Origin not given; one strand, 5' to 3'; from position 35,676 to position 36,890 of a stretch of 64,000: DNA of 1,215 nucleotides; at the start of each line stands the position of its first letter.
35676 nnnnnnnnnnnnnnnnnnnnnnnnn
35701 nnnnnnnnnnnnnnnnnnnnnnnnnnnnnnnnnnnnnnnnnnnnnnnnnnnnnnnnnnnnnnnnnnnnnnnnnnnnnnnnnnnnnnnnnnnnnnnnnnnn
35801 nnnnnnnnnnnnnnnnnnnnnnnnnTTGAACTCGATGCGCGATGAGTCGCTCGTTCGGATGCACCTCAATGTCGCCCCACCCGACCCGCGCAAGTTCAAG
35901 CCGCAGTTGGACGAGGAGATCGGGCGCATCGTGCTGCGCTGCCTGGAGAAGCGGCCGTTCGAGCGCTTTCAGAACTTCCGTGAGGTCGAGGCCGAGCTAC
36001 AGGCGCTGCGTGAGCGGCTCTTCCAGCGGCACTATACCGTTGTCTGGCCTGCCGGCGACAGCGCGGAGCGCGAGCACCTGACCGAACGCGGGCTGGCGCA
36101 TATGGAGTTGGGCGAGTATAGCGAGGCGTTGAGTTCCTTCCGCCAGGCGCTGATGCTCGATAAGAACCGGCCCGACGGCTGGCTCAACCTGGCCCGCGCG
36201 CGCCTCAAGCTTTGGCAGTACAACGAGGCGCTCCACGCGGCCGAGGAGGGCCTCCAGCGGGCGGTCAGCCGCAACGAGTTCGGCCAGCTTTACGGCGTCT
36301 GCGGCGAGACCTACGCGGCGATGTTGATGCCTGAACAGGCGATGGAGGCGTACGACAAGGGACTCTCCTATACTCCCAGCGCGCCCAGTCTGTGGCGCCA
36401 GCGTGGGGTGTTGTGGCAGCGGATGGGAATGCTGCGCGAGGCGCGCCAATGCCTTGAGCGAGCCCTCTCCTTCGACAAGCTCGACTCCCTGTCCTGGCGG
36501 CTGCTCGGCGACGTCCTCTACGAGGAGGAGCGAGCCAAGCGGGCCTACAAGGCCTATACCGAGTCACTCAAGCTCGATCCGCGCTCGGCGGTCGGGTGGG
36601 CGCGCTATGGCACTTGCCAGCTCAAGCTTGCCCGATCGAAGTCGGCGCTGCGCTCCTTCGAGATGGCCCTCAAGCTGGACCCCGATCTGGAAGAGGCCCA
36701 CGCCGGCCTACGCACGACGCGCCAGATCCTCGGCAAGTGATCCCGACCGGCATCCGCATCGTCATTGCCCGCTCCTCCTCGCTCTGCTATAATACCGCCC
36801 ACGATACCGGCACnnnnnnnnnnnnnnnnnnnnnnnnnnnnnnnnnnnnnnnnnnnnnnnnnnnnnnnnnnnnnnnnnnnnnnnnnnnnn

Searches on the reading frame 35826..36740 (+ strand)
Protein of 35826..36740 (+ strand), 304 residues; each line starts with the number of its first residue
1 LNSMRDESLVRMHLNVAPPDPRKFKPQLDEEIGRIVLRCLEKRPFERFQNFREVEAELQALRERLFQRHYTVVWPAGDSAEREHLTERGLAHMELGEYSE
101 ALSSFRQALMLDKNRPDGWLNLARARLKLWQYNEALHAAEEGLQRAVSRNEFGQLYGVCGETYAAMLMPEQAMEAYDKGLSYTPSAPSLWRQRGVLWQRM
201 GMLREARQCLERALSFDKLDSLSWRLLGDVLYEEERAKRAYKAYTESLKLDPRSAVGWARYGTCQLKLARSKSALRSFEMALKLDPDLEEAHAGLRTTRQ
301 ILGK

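Call 69: search_protein_families(library=pfam, proteins=[window:35826-36740:+], max_evalue=0.00001)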
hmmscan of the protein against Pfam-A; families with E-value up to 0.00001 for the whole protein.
window:35826-36740:+ (304 aa): 13 families
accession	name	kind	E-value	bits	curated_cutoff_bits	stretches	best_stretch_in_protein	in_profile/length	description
PF07719.23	TPR_2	-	1.8e-30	102.9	27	1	87-114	6-33/34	Tetratricopeptide repeat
PF00515.34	TPR_1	-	1.4e-27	94.8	27.8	0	86-114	5-33/34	Tetratricopeptide repeat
PF13414.12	TPR_11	-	1.6e-20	72.9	26.8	1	89-128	1-40/42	TPR repeat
PF13181.12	TPR_8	-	4.6e-17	61.1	25.7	0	87-114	6-33/34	Tetratricopeptide repeat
PF14559.12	TPR_19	-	8.6e-17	61.7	25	1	93-146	2-55/68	Tetratricopeptide repeat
PF13371.12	TPR_9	-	2.7e-15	56.5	35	1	170-215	12-57/73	Tetratricopeptide repeat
PF13431.12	TPR_17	-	6.1e-13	48.4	24.4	0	243-275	1-33/34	Tetratricopeptide repeat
PF13428.12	TPR_14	-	2.3e-12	46.7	23.5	0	87-125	6-44/44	Tetratricopeptide repeat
PF23914.1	TPR_CcmH_CycH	-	6.5e-12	46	42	0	247-292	42-87/158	Cytochrome c-type biogenesis protein H TPR domain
PF12895.13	ANAPC3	-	2.5e-10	41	27.2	0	202-279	4-80/82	Anaphase-promoting complex, cyclosome, subunit 3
PF13432.12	TPR_16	-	3.6e-10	40.5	32.7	0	87-147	2-61/65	Tetratricopeptide repeat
PF13424.12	TPR_12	-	5.7e-07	30.1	30.1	0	223-284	5-74/77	Tetratricopeptide repeat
PF13176.12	TPR_7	-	3.2e-06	27.2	27.9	0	89-115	6-34/36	Tetratricopeptide repeat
